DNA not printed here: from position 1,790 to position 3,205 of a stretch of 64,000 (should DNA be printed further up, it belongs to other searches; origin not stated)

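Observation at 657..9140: Two coupled transporter plus ATP-grasp-like cassettes: a candidate undescribed import-and-ligate system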

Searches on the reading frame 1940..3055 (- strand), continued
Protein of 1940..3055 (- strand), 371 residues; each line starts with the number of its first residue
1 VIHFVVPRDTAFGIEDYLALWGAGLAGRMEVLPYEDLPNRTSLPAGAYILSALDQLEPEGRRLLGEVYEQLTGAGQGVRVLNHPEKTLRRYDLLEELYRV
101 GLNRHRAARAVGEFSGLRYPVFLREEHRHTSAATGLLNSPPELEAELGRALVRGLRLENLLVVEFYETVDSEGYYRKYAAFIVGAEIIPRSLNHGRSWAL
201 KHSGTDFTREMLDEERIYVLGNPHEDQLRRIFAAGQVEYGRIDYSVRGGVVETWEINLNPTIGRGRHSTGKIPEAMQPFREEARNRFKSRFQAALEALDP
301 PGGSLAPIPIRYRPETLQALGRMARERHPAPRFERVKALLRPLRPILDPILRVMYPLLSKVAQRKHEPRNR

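Call 74: list_cluster_members(proteins=[P0001, P0033, P0055, P0083, P0182, P0123])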
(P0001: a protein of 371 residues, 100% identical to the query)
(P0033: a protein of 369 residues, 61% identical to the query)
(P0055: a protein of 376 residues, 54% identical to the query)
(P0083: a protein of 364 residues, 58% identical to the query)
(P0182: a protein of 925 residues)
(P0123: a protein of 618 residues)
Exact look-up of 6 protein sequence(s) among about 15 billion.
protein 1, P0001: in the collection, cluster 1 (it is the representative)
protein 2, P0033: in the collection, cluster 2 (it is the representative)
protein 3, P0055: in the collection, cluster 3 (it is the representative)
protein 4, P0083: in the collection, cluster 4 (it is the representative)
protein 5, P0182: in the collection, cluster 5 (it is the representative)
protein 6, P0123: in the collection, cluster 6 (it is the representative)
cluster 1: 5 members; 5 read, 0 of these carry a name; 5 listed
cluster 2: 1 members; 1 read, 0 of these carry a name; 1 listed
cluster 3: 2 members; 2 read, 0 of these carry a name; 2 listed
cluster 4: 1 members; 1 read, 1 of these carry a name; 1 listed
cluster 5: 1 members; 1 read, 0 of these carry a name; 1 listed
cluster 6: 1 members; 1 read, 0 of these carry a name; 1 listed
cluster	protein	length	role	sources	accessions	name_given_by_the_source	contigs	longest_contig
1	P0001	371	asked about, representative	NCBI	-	-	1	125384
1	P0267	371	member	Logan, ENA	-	-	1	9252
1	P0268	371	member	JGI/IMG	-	-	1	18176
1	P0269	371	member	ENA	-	-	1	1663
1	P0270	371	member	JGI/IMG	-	-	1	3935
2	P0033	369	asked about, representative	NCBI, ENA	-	-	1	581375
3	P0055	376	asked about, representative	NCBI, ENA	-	-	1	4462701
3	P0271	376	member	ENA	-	-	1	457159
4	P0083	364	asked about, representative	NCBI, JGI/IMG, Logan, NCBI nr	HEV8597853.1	MAG TPA: hypothetical protein VGQ69_00675 [Gemmatimonadales bacterium] | hypothetical protein | hypothetical protein [Gemmatimonadales bacterium]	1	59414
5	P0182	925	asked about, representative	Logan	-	-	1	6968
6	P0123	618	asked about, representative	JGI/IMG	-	-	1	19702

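Call 76: search_protein_families(library=pfam, proteins=[L019:4623-5477:+, L019:3259-4404:-, L019:7158-8003:+, L019:9409-10584:-, L019:10327-11625:+, L068:5448-7715:-, L068:9179-10345:-, L068:10392-11501:-, L073:8986-9603:-, L073:9444-11297:-], max_evalue=0.001)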
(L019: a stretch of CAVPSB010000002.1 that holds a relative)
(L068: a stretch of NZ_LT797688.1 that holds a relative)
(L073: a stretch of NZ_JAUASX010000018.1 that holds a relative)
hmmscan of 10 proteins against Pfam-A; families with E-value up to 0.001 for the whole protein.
L019:4623-5477:+ (284 aa): 1 family
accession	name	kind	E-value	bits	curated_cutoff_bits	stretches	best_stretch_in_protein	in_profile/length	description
PF02653.21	BPD_transp_2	-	8.6e-30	104.2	26.8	1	5-268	7-269/269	Branched-chain amino acid transport system / permease component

L019:3259-4404:- (381 aa): 0 families

L019:7158-8003:+ (282 aa): 0 families

L019:9409-10584:- (391 aa): 0 families

L019:10327-11625:+ (432 aa): 1 family
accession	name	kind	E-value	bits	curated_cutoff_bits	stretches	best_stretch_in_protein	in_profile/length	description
PF13635.12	DUF4143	-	6.6e-22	78.4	28.1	2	234-319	2-87/160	Domain of unknown function (DUF4143)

L068:5448-7715:- (755 aa): 4 families
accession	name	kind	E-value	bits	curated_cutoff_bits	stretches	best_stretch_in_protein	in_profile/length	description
PF15902.12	Sortilin-Vps10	-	1.5e-27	96.9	33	3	608-719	2-115/446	Sortilin, neurotensin receptor 3,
PF02012.26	BNR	-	2.1e-11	42.5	27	0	610-620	1-11/12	BNR/Asp-box repeat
PF15899.11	BNR_6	-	5.7e-09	35.6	27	0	609-620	1-12/14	BNR-Asp box repeat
PF13088.12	BNR_2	-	1.1e-05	25.3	31.4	0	259-367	80-201/277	BNR repeat-like domain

L068:9179-10345:- (388 aa): 1 family
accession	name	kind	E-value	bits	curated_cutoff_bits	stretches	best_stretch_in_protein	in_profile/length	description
PF04577.19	Glyco_transf_61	-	3.3e-23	82.9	27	1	168-329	17-137/137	Glycosyltransferase 61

L068:10392-11501:- (369 aa): 1 family
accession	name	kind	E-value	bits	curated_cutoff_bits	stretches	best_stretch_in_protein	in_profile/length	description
PF00535.33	Glycos_transf_2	-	1e-07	32.5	23.3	1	11-150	1-124/168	Glycosyl transferase family 2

L073:8986-9603:- (205 aa): 0 families

L073:9444-11297:- (617 aa): 0 families

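Call 92: search_protein_families(library=pfam, proteins=[L086:4229-5278:+, L085:9004-10116:+, L068:8001-9173:+, L064:8001-9020:+, L073:8001-8936:+, L072:8001-9101:+, L080:8001-8942:+, L079:2480-3574:+, L067:8001-9050:+, L074:7626-8783:+], max_evalue=1)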
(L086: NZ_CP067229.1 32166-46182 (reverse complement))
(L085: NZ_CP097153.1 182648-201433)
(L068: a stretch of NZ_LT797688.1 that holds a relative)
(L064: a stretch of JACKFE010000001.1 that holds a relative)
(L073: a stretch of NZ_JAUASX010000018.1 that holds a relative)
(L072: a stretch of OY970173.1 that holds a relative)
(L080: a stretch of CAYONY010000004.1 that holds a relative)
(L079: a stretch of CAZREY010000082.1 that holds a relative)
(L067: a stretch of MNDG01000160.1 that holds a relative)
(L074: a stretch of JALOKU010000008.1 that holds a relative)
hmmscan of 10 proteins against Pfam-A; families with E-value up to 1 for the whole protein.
L086:4229-5278:+ (349 aa): 0 families

L085:9004-10116:+ (370 aa): 0 families

L068:8001-9173:+ (390 aa): 0 families

L064:8001-9020:+ (339 aa): 0 families

L073:8001-8936:+ (311 aa): 2 families
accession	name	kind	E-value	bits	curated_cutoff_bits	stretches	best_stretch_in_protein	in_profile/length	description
PF07478.18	Dala_Dala_lig_C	-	0.056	13.4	24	1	236-260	153-177/204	D-ala D-ala ligase C-terminus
PF14398.11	ATPgrasp_YheCD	-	0.17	11.6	26.8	1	240-275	208-244/255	YheC/D like ATP-grasp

L072:8001-9101:+ (366 aa): 0 families

L080:8001-8942:+ (313 aa): 0 families

L079:2480-3574:+ (364 aa): 0 families

L067:8001-9050:+ (349 aa): 1 family
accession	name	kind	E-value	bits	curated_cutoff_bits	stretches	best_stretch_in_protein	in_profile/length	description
PF10799.13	YliH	-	0.29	11.4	20.4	0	53-101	11-57/126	Biofilm formation protein (YliH/bssR)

L074:7626-8783:+ (385 aa): 0 families

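Call 93: find_homologous_proteins(query=L068:8001-9173:+, max_evalue=0.00001)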
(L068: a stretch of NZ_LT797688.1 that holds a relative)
Query L068:8001-9173:+ (390 aa): 1936 proteins with E <= 0.00001 among 5548 candidates; the best 120 are listed.
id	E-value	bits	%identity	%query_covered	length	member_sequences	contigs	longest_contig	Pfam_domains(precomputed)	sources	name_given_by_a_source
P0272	1.7e-250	849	95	100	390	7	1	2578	-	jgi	-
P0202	2.2e-221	753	86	99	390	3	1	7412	-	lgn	-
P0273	7.2e-211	718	81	99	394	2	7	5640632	-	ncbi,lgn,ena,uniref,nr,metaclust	ncbi:hypothetical protein [Planktothrix agardhii]|uniref:hypothetical protein n=1 Tax=Planktothrix a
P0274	9.9e-164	563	63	100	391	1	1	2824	-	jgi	jgi:hypothetical protein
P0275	8.7e-162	557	62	100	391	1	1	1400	-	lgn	-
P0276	3.7e-158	545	61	99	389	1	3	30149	-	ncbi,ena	-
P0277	8.0e-109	382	48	96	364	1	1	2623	-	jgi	jgi:hypothetical protein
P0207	8.5e-109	382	48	96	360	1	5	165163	-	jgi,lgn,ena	jgi:hypothetical protein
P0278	1.8e-108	381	48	98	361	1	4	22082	-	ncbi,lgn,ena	-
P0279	2.1e-108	381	49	90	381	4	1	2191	-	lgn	-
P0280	2.5e-107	377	62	68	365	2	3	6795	-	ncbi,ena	-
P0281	6.1e-107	376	48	98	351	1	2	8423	-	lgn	-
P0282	6.6e-107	376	49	88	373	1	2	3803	-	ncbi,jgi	jgi:hypothetical protein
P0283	7.5e-107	376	48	92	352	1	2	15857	-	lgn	-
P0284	8.6e-107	376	48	98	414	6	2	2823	-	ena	-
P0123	3.3e-97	344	35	67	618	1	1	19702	-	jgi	-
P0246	4.2e-86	307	49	68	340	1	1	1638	-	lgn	-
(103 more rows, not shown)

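Call 97: search_protein_families(library=pfam, alignment_id=A5, max_evalue=0.00001)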
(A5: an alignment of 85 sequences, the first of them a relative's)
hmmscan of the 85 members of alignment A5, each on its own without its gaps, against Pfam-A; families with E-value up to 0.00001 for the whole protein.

A. member 1, L001:2558-3229:- (223 aa): 1 family
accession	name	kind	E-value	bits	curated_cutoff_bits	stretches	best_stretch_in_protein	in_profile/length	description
PF11181.13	YflT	-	2.7e-06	28.2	26.2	0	45-106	4-63/99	Heat induced stress protein YflT domain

B. families by the number of members that match (of 85 scanned): 107 families (the first 25 are shown)
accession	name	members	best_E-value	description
PF00069.31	Pkinase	5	2e-47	Protein kinase domain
PF07714.23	PK_Tyr_Ser-Thr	4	1.8e-33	Protein tyrosine and serine/threonine kinase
PF00072.30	Response_reg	4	7e-25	Response regulator receiver domain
PF07719.23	TPR_2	4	1.2e-16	Tetratricopeptide repeat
PF02843.22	GARS_C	4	2.5e-10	Phosphoribosylglycinamide synthetase, C domain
PF01515.24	PTA_PTB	3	6.8e-107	Phosphate acetyl/butaryl transferase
PF05201.20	GlutR_N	3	4.7e-49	Glutamyl-tRNAGlu reductase, N-terminal domain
PF12704.14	MacB_PCD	3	1.6e-41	MacB-like periplasmic core domain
PF01488.26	Shikimate_DH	3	3e-31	Shikimate / quinate 5-dehydrogenase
PF02687.27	FtsX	3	4e-26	FtsX-like permease C-terminal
PF00745.25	GlutR_dimer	3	1.6e-25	Glutamyl-tRNAGlu reductase, dimerisation domain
PF00535.33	Glycos_transf_2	3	8.2e-25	Glycosyl transferase family 2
PF01071.24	GARS_A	3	2.1e-15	Phosphoribosylglycinamide synthetase, ATP-grasp (A) domain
PF00487.30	FA_desaturase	3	1.7e-14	Fatty acid desaturase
PF13641.12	Glyco_tranf_2_3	3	1.3e-10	Glycosyltransferase like family 2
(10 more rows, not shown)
